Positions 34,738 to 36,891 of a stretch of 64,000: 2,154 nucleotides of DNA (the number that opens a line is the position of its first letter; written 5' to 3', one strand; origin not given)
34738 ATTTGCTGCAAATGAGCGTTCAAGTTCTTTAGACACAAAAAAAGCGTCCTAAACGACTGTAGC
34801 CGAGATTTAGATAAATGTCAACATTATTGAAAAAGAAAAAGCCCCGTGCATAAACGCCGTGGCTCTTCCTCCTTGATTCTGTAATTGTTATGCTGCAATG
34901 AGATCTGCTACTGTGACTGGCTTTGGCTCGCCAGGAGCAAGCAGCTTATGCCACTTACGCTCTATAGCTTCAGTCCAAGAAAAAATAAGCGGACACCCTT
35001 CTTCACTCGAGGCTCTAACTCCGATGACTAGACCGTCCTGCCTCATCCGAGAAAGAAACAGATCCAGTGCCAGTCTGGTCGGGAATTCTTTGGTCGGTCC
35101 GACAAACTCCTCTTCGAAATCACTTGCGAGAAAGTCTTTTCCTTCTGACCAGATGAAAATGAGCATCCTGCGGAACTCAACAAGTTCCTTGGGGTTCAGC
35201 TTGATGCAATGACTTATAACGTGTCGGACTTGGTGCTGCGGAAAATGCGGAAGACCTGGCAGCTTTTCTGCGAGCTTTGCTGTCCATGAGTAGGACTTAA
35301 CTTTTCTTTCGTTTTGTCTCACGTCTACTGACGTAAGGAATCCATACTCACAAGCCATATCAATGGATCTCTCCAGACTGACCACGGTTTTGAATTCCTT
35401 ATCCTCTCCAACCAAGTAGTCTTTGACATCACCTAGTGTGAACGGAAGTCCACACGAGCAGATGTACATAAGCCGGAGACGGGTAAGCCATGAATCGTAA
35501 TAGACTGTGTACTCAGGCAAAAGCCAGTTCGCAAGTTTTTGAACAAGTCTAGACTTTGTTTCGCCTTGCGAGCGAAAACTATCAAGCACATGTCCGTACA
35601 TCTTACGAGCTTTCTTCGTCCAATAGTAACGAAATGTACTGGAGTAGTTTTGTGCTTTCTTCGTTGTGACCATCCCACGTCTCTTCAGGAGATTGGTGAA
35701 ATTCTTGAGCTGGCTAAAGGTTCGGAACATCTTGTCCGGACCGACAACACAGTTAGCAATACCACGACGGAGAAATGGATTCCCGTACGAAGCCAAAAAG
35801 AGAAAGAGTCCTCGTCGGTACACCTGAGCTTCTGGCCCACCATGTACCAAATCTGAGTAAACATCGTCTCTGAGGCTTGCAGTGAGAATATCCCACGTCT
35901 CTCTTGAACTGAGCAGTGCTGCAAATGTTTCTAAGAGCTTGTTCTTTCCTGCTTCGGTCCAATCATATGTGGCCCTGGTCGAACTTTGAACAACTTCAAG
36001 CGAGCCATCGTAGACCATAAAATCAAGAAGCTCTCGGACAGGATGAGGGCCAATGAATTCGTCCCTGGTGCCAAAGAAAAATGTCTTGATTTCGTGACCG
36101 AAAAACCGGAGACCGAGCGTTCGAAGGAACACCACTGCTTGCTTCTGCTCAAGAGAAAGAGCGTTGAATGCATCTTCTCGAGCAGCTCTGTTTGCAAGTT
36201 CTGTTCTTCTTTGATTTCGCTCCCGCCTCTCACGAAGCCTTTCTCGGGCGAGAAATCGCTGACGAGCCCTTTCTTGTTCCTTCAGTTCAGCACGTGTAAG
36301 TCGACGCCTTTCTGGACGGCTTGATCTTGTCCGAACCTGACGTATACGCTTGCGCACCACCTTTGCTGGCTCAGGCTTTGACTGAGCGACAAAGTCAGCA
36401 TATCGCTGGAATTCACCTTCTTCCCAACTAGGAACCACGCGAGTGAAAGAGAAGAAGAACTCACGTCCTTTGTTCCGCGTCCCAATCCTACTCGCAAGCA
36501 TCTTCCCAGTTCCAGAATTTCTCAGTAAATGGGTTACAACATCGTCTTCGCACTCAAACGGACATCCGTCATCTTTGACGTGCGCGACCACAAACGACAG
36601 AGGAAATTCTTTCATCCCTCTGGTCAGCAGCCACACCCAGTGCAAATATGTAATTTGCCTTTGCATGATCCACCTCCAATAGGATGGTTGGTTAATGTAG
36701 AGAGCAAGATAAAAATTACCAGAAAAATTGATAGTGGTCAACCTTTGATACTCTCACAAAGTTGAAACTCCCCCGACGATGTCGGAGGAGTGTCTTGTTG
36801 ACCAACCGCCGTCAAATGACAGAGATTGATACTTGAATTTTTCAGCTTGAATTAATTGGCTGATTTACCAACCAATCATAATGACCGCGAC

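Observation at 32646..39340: Five-gene GC-rich locus: repeat-containing acidic protein, small Cys/His protein, 592-aa Arg-rich protein, MTAP-like phosphorylase and N-extended UPRT-like protein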

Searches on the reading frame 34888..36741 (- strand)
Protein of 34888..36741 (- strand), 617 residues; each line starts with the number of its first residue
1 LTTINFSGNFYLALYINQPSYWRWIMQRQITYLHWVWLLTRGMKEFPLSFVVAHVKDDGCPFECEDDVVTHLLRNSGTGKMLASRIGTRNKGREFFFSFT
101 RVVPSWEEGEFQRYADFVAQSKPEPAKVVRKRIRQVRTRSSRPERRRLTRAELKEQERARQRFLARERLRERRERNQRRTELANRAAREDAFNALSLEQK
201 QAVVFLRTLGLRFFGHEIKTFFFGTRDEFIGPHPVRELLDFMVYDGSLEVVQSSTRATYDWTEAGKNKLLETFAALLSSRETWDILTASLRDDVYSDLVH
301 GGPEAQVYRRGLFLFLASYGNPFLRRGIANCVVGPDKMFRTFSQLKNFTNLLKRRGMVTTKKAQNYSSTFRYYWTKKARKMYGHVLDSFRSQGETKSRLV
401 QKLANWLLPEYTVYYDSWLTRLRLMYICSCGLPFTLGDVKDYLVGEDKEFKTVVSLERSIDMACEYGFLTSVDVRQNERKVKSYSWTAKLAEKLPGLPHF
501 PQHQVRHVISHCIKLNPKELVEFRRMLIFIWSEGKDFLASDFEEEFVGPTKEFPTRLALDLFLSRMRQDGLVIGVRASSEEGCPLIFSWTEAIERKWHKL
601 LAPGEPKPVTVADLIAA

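Call 3: search_protein_families(library=pfam, proteins=[window:34888-36741:-], max_evalue=0.1)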
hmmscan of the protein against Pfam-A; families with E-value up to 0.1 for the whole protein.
window:34888-36741:- (617 aa): 0 families

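Call 4: search_protein_families(library=ncbifam, proteins=[window:34888-36741:-], max_evalue=0.1)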
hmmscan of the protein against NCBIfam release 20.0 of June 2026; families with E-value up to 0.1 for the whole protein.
window:34888-36741:- (617 aa): 0 families

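Call 9: search_protein_families(library=padloc, proteins=[window:34888-36741:-], max_evalue=0.1)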
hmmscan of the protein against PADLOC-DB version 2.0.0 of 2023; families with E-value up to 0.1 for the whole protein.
window:34888-36741:- (617 aa): 0 families

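Call 10: search_protein_families(library=phrogs, proteins=[window:34888-36741:-], max_evalue=0.1)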
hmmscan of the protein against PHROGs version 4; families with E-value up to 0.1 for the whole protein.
window:34888-36741:- (617 aa): 2 families
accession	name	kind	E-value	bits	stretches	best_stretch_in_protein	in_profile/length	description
phrog_18835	-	unknown function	0.059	14.9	0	113-148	31-66/91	-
phrog_336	-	unknown function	0.067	14.3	0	333-370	18-57/57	-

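Call 22: find_homologous_proteins(query=window:34888-36666:-, max_evalue=0.001)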
Query window:34888-36666:- (592 aa): 1 proteins with E <= 0.001 among 8000 candidates.
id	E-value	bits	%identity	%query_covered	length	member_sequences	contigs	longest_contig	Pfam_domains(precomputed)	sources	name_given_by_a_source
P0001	0.0e+0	1363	100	100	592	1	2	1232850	-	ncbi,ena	-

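Call 36: find_related_loci(query=window:34888-36666:-, collection=viral_contigs, flank=8000)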
Query window:34888-36666:- (592 aa) in viral_contigs; peptide patterns used: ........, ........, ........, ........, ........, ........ (x = any residue, [..] = any of these).
4 stretches matched a pattern, but none encodes a relative of the query by tblastn (E <= 1e-3).

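Call 43: predict_structure(protein=window:34888-36666:-)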
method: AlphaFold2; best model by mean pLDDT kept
length: 592 residues; sequences in the alignment: 1
mean_pLDDT: 40.9   pTM: 0.31
mean pLDDT of the five models: 40.9, 36.6, 35.2, 34.9, 32.8
residues with pLDDT >= 90: 3; 70-90: 42; 50-70: 69; < 50: 478
segments of 3 or more residues with pLDDT < 50: 1-86, 93-97, 99-101, 111-120, 186-222, 226-231, 265-570, 575-578, 580-592
pLDDT, mean of each block of 10 residues (from residue 1): 27 31 30 30 33 36 35 34 48 48 52 45 74 86 86 73 72 69 48 31 33 35 45 56 57 52 46 34 38 35 31 33 37 32 34 35 36 38 30 34 33 38 31 36 31 29 33 30 27 30 26 30 35 36 36 34 45 49 44 41
secondary structure, 60 per line:
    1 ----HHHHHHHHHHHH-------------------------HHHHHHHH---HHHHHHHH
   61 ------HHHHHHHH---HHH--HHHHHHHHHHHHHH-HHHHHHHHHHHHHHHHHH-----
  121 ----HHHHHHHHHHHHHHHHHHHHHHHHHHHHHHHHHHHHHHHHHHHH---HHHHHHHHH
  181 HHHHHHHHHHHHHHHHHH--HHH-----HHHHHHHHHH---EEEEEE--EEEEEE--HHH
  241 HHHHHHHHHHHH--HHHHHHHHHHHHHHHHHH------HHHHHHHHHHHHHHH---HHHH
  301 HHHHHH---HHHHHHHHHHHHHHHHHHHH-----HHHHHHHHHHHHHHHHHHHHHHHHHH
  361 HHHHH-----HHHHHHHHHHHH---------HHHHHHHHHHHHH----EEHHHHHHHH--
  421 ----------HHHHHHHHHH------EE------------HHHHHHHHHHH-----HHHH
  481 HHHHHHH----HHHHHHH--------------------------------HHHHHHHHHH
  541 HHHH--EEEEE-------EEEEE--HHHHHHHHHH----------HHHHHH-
elements in order: H5-16 H42-49 H53-60 H67-74 H83-96 H98-115 H125-168 H172-198 H209-218 E222-227 E230-235 H238-252 H255-272 H279-293 H297-306 H310-329 H335-365 H371-382 H392-404 H411-418 H431-440 H461-471 H477-487 H492-498 H531-544 E547-551 E559-563 H566-575 H586-591
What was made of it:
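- Tried and rejected: AF2 of full-length g3 without an alignment gave pLDDT 41 and was unusable apart from the helix at 125-168 (call 43).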

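Call 44: search_protein_representatives(protein=window:34888-36666:-)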
Query: 592 residues. Proteins with E-value up to 0.001 (for the whole library): 3; up to 1e-10: 1; up to 1e-30: 1. The best 3 are listed.
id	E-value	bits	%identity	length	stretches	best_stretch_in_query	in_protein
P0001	0.0e+00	1362.5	100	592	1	1-592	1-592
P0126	1.6e-08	50.0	28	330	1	395-553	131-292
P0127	5.4e-04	35.1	29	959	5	204-278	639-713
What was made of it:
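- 34888..36666 (-): g3, 592 aa. It has an Arg-rich helix (about residues 101-170) followed by four tandem ~90-aa winged-helix repeats (about 171-254, 280-365, 391-477 and 493-579). The only relative in 1.84 billion representatives is P0126 (E 1.6e-8, call 44).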

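Call 46: find_encoding_contigs(protein=P0126, flank=10000, max_places=4)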
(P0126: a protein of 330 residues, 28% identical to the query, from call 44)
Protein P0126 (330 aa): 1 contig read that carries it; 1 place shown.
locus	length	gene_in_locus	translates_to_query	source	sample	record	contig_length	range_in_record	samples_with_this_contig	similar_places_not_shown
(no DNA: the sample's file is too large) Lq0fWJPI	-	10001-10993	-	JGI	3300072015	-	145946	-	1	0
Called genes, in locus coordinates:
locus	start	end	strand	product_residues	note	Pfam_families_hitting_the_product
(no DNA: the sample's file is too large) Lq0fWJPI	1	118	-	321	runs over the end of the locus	PF02899:Phage_int_SAM_1, PF13102:Phage_int_SAM_5 (weak), PF13495:Phage_int_SAM_4, PF00589:Phage_integrase, PF22823:MrpR_C_cat (faint)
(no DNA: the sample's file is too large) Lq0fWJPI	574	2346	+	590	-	PF18915:DUF5667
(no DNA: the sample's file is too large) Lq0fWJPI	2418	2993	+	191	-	PF00132:Hexapep (weak)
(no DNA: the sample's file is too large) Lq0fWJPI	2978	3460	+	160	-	PF00588:SpoU_methylase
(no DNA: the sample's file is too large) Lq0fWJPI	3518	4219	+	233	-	-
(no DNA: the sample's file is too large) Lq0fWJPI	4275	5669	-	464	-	PF18603:LAL_C2 (faint), PF01071:GARS_A, PF07478:Dala_Dala_lig_C (weak), PF13535:ATP-grasp_4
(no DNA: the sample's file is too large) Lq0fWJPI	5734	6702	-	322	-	PF00294:PfkB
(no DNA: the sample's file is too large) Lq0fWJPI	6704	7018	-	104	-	-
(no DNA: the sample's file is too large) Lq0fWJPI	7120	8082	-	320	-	PF00890:FAD_binding_2 (faint), PF07992:Pyr_redox_2, PF13738:Pyr_redox_3, PF00070:Pyr_redox (weak)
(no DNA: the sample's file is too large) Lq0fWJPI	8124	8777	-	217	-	PF00834:Ribul_P_3_epim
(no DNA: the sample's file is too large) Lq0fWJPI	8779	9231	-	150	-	PF02502:LacAB_rpiB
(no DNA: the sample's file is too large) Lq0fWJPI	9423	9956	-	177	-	-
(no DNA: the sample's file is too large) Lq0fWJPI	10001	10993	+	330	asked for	-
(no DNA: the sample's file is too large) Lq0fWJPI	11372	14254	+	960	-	PF00133:tRNA-synt_1, PF09334:tRNA-synt_1g, PF08264:Anticodon_1, PF19302:DUF5915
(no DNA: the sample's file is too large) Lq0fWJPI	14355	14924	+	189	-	-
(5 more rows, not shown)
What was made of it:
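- A g3 homolog occupies the same position and orientation in a syntenic relative (calls 44, 46). The GC-rich 182-aa gene between ileS and M17 also has a positional counterpart of 189 aa in that relative (call 46).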

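Call 65: find_encoding_contigs(protein=P0003, flank=1000, max_places=4)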
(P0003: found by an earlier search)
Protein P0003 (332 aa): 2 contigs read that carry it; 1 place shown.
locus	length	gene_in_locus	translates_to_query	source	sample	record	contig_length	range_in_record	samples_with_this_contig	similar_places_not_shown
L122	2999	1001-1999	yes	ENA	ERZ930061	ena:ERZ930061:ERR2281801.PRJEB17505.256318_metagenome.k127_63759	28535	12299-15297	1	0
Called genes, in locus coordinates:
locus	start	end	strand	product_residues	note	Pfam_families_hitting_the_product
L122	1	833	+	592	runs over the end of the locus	-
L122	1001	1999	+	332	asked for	PF01048:PNP_UDP_1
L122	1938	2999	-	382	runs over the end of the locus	-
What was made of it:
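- Tried and rejected: The NCBI record was not shown by the contig look-up (call 65).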

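Call 77: search_protein_families(library=pfam, proteins=[P0126], max_evalue=0.01)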
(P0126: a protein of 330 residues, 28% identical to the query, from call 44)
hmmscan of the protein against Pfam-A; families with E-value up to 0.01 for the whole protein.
P0126 (330 aa): 0 families

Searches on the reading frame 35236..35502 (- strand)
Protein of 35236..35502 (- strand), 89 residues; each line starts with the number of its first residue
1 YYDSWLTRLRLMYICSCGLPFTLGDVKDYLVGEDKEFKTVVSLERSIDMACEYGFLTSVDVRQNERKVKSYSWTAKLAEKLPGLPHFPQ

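Call 60: predict_structure(alignment_id=A2)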
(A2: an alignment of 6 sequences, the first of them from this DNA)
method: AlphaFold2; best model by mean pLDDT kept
length: 89 residues; sequences in the alignment: 6
mean_pLDDT: 90.6   pTM: 0.80
mean pLDDT of the five models: 90.6, 90.4, 89.3, 59.8, 56.9
residues with pLDDT >= 90: 66; 70-90: 18; 50-70: 5; < 50: 0
segments of 3 or more residues with pLDDT < 50: none
pLDDT, mean of each block of 10 residues (from residue 1): 82 94 95 95 96 96 91 92 74
secondary structure, 60 per line:
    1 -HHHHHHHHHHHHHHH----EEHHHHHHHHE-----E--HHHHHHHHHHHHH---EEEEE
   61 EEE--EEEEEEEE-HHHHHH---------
elements in order: H2-16 H23-30 H40-52 E56-63 E66-73 H75-80
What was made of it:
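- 34888..36666 (-): AF2 of one repeat with a 6-sequence alignment gives pLDDT 90.6 (call 60).
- On Winged-helix (PadR/MarR-like) DNA-binding domain (g3 repeats): AF2 gives pLDDT 90.6 and pTM 0.80 from a 6-sequence alignment (call 60).
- AF2 gives pLDDT 90.6 (call 60).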

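Call 63: fold_search(model_id=the predicted structure, library=pdb)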
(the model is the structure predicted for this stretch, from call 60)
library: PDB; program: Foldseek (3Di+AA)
matches with E <= 10: 1132; with E <= 0.001: 0
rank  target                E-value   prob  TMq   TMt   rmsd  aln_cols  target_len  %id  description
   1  5x11_D                3.0e-03  1.00  0.65  0.35   6.9        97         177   14  Crystal structure of Bacillus subtilis PadR in complex with operator DNA (released 2017-11-22)
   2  5x11_F                4.5e-03  1.00  0.61  0.33   7.0        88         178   15  Crystal structure of Bacillus subtilis PadR in complex with operator DNA (released 2017-11-22)
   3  5x11_C                4.5e-03  1.00  0.60  0.33   7.8        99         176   14  Crystal structure of Bacillus subtilis PadR in complex with operator DNA (released 2017-11-22)
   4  5x11_G                7.6e-03  1.00  0.56  0.31   7.9        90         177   14  Crystal structure of Bacillus subtilis PadR in complex with operator DNA (released 2017-11-22)
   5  5x11_E                8.1e-03  1.00  0.56  0.31   7.8        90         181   14  Crystal structure of Bacillus subtilis PadR in complex with operator DNA (released 2017-11-22)
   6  5x11_H                8.1e-03  0.99  0.57  0.33   7.9        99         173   13  Crystal structure of Bacillus subtilis PadR in complex with operator DNA (released 2017-11-22)
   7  1fp1                  8.6e-03  1.00  0.67  0.21   3.5        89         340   15  CRYSTAL STRUCTURE ANALYSIS OF CHALCONE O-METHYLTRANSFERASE (released 2001-03-07)
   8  5x11_B                9.2e-03  1.00  0.63  0.34   6.8        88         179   16  Crystal structure of Bacillus subtilis PadR in complex with operator DNA (released 2017-11-22)
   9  4g6q_A                1.0e-02  1.00  0.58  0.32   5.2        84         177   15  The crystal structure of a functionally unknown protein Kfla_6221 from Kribbella flavida DSM 17836 (released 2012-09-19)
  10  1zga                  1.3e-02  1.00  0.57  0.17   4.9        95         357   18  Crystal structure of isoflavanone 4'-O-methyltransferase complexed with (+)-6a-hydroxymaackiain (released 2006-08-01)
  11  3p9c                  1.3e-02  1.00  0.51  0.16   3.6        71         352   15  Crystal structure of perennial ryegrass LpOMT1 bound to SAH (released 2011-01-12)
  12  3vod_B                1.5e-02  0.99  0.56  0.39   4.0        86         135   19  Crystal Structure of mutant MarR C80S from E.coli (released 2013-03-06)
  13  3voe_B                1.8e-02  0.99  0.56  0.39   4.1        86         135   19  Crystal Structure of wild type MarR (apo form) from E.coli (released 2013-03-06)
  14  4yif_B                1.9e-02  1.00  0.58  0.39   3.0        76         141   20  Crystal structure of Rv0880 (released 2015-06-10)
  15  5z7b_B                2.3e-02  1.00  0.65  0.33   7.7       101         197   11  Crystal structure of the VanR transcription factor in complex with vanillate (released 2018-08-29)
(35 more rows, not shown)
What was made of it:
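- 34888..36666 (-): Foldseek puts PadR at the top (call 63).
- On Winged-helix (PadR/MarR-like) DNA-binding domain (g3 repeats): Foldseek TM is 0.55-0.67 (call 63).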

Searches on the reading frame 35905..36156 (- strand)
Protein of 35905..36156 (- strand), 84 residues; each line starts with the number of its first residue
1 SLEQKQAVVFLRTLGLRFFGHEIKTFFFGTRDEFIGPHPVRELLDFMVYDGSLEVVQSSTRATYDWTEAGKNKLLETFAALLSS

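Call 33: search_solved_structures(query=A1, max_evalue=10, show_alignments=2)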
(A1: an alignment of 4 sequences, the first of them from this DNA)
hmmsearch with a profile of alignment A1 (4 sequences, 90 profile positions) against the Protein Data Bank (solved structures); distinct sequences matched with E-value up to 10: 4.
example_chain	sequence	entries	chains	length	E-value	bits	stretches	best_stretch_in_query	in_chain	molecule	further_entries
1q1h_A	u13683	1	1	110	0.18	15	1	40-77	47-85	Transcription Factor E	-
8uhi_I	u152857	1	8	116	1.2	12.4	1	39-73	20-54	Ribulose bisphosphate carboxylase small subunit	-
8ho3_A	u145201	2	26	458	1.3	12.3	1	16-67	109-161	Major head protein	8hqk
3elk_A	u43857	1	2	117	1.5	12.1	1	43-82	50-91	Putative transcriptional regulator TA0346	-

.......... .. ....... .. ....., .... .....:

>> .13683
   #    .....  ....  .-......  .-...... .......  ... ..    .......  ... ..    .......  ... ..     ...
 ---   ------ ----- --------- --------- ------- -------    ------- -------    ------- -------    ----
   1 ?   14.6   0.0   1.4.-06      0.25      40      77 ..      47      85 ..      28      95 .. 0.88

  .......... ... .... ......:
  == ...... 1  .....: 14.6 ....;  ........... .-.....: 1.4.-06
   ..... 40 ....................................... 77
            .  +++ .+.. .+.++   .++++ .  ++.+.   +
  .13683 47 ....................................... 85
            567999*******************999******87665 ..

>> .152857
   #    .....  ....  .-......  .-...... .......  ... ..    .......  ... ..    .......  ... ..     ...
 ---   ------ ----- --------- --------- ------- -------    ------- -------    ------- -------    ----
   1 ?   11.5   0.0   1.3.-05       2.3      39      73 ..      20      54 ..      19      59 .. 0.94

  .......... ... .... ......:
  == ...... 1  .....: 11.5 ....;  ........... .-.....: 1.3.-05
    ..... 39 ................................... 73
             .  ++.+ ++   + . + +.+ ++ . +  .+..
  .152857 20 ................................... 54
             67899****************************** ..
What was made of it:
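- On Winged-helix (PadR/MarR-like) DNA-binding domain (g3 repeats): The repeat profile against PDB gives a best E-value of 0.18 (TFE winged helix) and 1.5 (3elk) (call 33).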
